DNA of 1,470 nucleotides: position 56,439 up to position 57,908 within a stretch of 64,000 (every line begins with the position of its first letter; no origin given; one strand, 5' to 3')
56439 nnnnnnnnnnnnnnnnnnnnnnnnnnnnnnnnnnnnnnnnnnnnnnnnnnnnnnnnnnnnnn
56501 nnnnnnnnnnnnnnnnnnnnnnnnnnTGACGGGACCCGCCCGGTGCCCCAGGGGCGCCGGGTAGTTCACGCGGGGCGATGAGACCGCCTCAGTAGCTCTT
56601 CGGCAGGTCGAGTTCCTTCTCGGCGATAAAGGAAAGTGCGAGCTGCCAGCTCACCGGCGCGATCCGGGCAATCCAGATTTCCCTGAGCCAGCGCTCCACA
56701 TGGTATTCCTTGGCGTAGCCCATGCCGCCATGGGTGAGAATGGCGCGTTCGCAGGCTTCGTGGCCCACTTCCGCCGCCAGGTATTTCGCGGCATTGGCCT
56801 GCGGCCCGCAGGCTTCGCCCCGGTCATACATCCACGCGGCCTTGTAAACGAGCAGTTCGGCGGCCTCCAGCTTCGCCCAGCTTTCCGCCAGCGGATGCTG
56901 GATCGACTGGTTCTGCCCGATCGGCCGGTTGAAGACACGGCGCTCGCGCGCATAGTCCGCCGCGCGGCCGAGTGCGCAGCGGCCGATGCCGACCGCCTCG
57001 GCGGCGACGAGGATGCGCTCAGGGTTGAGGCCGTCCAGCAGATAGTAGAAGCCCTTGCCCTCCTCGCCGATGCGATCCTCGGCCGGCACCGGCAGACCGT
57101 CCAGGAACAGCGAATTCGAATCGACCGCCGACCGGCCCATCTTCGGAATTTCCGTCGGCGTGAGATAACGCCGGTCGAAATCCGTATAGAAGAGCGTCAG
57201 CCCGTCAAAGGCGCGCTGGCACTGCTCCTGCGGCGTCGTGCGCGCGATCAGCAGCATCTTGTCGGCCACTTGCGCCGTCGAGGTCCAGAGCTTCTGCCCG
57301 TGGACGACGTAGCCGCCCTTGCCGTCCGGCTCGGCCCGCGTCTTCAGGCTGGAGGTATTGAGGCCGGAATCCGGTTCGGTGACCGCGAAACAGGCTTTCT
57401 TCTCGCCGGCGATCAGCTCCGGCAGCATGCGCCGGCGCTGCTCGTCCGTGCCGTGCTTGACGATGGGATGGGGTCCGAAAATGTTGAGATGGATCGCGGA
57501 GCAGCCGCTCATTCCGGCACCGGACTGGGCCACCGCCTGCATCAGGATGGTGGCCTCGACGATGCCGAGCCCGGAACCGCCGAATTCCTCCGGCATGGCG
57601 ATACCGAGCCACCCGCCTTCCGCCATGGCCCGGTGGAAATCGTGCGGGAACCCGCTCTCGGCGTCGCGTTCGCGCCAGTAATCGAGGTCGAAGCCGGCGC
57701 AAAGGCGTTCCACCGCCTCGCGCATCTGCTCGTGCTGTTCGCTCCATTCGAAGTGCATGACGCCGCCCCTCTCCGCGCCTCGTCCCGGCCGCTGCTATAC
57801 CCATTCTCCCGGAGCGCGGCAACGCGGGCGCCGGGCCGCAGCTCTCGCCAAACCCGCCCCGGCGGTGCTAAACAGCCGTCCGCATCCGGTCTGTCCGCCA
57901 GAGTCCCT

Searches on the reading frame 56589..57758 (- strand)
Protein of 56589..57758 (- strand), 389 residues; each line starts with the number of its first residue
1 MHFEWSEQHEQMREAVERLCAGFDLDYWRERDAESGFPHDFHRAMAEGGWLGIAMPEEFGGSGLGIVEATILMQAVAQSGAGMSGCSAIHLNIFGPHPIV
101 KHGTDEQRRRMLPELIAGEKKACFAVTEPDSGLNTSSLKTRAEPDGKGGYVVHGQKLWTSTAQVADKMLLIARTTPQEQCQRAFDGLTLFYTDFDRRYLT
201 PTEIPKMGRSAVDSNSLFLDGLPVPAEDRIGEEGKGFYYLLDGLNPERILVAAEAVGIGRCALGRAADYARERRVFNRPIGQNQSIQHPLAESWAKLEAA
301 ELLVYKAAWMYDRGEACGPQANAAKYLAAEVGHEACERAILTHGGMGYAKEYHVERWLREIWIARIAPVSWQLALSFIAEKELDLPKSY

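Call 6: search_protein_families(library=pfam, proteins=[window:56589-57758:-], max_evalue=0.01)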
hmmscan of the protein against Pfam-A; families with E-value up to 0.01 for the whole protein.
window:56589-57758:- (389 aa): 4 families
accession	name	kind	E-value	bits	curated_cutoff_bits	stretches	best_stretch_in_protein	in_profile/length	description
PF00441.29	Acyl-CoA_dh_1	-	1.2e-40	139.5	22.4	1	234-367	1-134/150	Acyl-CoA dehydrogenase, C-terminal domain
PF02771.21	Acyl-CoA_dh_N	-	1.2e-27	97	22.9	1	6-119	1-113/113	Acyl-CoA dehydrogenase, N-terminal domain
PF08028.16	Acyl-CoA_dh_2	-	2.5e-16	60.6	22.7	1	250-365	2-127/134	Acyl-CoA dehydrogenase, C-terminal domain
PF02770.24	Acyl-CoA_dh_M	-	1e-14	54.9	33.3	1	123-220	1-95/97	Acyl-CoA dehydrogenase, middle domain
